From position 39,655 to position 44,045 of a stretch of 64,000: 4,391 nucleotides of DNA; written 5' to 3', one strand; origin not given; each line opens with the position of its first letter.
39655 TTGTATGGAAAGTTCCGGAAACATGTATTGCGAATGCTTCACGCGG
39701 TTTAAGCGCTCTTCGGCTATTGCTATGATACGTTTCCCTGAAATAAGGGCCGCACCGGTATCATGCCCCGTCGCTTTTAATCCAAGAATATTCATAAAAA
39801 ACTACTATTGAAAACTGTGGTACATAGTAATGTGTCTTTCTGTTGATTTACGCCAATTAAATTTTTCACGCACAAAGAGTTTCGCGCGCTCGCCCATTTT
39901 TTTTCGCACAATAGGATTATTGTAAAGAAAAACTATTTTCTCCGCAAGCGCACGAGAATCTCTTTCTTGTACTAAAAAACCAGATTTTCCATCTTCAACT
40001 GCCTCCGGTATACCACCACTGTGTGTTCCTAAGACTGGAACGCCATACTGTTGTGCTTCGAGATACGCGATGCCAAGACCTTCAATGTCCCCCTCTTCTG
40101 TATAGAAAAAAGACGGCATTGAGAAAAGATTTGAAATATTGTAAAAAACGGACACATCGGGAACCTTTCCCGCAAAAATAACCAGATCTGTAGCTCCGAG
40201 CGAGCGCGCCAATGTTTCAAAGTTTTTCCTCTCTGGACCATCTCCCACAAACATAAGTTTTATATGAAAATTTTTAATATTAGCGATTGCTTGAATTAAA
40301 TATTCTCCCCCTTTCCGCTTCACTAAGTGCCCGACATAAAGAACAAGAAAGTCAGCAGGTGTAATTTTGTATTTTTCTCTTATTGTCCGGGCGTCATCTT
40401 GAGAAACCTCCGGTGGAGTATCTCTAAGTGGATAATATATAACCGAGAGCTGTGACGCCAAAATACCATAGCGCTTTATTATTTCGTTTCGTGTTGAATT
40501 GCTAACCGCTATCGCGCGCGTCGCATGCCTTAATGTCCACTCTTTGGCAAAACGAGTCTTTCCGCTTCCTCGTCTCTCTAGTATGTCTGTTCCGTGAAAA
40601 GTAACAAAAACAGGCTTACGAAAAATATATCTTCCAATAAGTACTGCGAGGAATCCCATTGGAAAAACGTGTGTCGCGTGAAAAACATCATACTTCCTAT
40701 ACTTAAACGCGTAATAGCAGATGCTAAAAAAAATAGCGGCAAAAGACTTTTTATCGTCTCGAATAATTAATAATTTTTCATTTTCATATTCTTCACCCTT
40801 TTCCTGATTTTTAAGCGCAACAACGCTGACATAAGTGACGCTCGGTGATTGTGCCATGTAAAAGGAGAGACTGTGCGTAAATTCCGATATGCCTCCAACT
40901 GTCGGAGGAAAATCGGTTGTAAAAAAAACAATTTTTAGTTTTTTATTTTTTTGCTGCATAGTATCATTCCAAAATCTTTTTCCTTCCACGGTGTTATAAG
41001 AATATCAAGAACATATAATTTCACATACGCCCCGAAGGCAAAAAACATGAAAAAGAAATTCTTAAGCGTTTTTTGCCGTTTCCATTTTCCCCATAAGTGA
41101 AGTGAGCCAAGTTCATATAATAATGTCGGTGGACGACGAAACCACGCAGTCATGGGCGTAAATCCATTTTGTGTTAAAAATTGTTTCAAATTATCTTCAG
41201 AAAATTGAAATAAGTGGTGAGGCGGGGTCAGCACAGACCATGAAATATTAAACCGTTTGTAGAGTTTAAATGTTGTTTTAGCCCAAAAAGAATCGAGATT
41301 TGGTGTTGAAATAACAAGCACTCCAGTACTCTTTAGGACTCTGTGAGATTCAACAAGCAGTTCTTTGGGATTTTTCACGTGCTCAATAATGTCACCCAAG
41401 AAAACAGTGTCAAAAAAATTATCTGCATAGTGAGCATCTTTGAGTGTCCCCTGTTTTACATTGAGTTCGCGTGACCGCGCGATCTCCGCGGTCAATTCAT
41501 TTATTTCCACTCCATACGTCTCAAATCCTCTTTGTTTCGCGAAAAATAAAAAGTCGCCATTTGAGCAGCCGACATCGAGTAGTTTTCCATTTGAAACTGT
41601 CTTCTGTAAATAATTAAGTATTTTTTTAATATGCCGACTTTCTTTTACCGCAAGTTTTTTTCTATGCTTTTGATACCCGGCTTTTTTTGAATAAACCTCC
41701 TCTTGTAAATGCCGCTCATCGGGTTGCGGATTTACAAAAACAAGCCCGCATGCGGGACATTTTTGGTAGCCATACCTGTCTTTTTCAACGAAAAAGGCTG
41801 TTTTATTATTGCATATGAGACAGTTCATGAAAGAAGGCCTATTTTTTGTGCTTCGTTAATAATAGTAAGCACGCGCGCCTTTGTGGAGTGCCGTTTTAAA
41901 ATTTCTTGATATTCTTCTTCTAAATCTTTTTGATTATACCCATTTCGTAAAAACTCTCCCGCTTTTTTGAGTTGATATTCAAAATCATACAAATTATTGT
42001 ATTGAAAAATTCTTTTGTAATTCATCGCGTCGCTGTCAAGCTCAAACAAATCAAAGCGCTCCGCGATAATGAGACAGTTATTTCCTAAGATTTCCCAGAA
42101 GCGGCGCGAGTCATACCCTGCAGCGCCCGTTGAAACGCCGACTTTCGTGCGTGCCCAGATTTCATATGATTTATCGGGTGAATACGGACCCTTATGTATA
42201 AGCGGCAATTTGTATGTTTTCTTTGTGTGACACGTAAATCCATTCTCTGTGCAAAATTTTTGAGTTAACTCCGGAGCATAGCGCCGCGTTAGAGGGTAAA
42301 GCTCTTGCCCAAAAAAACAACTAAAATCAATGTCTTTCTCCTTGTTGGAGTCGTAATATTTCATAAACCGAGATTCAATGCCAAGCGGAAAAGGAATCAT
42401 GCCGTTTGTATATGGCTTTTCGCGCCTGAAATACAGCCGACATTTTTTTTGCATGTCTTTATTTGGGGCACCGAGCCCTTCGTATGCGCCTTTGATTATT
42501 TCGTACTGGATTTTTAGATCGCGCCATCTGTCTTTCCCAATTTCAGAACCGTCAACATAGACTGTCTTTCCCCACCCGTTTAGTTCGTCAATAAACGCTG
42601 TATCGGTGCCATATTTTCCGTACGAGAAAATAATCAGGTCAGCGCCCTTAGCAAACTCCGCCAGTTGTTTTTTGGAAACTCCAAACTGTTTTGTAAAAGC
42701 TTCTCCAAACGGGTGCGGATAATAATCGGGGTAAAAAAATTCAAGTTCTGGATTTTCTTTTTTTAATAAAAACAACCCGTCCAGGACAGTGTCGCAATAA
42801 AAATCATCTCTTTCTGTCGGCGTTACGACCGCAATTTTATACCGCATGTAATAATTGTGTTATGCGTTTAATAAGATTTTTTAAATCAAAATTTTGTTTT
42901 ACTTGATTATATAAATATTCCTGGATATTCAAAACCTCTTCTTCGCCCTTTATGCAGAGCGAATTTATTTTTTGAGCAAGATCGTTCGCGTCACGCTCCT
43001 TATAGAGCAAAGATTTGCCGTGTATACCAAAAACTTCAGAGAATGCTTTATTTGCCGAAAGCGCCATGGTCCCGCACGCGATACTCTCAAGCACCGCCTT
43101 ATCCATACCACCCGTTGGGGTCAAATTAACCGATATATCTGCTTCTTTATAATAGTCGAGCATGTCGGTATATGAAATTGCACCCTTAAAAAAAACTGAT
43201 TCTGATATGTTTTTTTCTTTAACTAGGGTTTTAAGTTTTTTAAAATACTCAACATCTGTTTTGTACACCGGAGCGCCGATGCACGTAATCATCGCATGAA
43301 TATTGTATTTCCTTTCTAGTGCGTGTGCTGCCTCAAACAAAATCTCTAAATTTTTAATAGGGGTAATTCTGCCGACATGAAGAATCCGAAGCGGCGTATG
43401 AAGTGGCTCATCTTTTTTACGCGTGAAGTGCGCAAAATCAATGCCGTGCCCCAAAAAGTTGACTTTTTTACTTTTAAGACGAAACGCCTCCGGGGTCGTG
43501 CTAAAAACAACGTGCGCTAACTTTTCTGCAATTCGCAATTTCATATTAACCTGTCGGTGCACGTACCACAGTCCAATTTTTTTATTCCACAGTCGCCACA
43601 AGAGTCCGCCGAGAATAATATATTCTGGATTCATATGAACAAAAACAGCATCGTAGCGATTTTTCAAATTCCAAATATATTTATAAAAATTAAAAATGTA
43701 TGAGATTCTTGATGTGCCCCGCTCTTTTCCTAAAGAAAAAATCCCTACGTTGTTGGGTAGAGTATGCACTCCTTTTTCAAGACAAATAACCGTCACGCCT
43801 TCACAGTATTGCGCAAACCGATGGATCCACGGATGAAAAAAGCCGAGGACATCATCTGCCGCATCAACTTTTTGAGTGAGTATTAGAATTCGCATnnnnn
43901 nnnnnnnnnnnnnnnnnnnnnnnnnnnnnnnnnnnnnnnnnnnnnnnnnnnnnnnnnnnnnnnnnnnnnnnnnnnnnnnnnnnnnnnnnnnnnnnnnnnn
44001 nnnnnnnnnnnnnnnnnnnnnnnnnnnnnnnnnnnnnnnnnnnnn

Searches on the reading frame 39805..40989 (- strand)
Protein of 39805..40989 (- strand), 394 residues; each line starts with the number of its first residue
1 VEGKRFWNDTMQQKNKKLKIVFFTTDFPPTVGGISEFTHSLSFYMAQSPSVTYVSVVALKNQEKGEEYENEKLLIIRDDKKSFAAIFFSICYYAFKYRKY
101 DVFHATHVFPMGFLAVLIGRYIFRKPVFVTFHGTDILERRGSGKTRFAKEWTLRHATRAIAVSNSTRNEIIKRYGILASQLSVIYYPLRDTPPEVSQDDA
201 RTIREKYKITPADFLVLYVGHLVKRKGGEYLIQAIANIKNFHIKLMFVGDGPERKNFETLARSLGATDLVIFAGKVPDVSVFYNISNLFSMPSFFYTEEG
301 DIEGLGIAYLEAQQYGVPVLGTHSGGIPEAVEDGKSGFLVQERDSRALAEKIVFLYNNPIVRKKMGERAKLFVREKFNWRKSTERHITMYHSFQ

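Call 42: search_protein_families(library=pfam, proteins=[window:39805-40989:-])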
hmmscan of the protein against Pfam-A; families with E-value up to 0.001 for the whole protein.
window:39805-40989:- (394 aa): 5 families
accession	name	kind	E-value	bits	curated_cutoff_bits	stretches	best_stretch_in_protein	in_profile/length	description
PF00534.26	Glycos_transf_1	-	8.8e-39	133.2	26.4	1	201-370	3-170/172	Glycosyl transferases group 1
PF13692.12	Glyco_trans_1_4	-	3.2e-32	112.2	27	1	215-358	3-142/142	Glycosyl transferases group 1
PF13439.12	Glyco_transf_4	-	1.3e-16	61.5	28.5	1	31-185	1-163/170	Glycosyltransferase Family 4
PF13579.12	Glyco_trans_4_4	-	8.3e-09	36.4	29.7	1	98-186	70-157/158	Glycosyl transferase 4-like domain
PF13477.12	Glyco_trans_4_2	-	0.00031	21.3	23.4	1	53-161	26-137/139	Glycosyl transferase 4-like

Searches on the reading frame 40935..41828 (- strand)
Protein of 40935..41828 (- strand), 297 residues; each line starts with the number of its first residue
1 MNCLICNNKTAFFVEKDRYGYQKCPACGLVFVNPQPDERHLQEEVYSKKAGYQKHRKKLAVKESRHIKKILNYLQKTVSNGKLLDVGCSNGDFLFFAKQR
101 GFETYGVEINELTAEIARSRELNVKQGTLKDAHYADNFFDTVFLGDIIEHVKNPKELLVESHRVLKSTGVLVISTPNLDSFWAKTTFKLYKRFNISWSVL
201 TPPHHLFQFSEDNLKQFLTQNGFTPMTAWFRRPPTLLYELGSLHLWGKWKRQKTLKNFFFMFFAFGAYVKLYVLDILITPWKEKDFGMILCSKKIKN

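Call 42: search_protein_families(library=pfam, proteins=[window:40935-41828:-])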
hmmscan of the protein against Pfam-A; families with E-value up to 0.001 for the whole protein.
window:40935-41828:- (297 aa): 8 families
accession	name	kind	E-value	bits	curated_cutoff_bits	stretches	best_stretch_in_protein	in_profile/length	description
PF13489.12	Methyltransf_23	-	5e-21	75.5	27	1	67-224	9-160/164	Methyltransferase domain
PF08241.18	Methyltransf_11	-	1e-16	61.8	21.2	1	84-173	1-95/95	Methyltransferase domain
PF13847.12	Methyltransf_31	-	5.4e-14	52.5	27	1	79-182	3-119/145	Methyltransferase domain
PF07021.18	MetW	-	1.5e-13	51.2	21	1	72-188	5-120/193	Methionine biosynthesis protein MetW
PF13649.12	Methyltransf_25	-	3.1e-11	44.3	27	1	84-169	2-97/97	Methyltransferase domain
PF08242.18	Methyltransf_12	-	5.7e-09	37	30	1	84-171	1-98/98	Methyltransferase domain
PF01209.24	Ubie_methyltran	-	0.00035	20.4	20.1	1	51-223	19-204/233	ubiE/COQ5 methyltransferase family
PF08003.17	Methyltransf_9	-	0.00044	19.7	23.8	0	78-178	114-222/315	Protein of unknown function (DUF1698)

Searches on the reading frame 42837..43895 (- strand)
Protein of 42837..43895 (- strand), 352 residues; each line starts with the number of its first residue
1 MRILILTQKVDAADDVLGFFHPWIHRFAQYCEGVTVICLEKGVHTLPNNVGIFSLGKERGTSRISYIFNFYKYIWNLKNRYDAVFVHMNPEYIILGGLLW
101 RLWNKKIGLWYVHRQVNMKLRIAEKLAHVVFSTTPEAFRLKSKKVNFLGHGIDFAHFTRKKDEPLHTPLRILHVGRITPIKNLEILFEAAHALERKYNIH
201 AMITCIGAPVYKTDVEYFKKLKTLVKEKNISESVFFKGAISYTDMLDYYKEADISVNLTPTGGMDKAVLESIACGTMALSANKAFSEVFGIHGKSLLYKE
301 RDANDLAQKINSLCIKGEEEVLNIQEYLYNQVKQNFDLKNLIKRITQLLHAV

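Call 42: search_protein_families(library=pfam, proteins=[window:42837-43895:-])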
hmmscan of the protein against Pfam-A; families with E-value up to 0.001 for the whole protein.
window:42837-43895:- (352 aa): 3 families
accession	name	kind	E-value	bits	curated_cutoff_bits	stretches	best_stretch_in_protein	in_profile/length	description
PF00534.26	Glycos_transf_1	-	2.1e-20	73.4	26.4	1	159-320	6-161/172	Glycosyl transferases group 1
PF13692.12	Glyco_trans_1_4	-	2.1e-17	64.1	27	1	170-313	3-139/142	Glycosyl transferases group 1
PF13524.12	Glyco_trans_1_2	-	2.2e-06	28.1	25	1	203-345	17-142/144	Glycosyl transferase-like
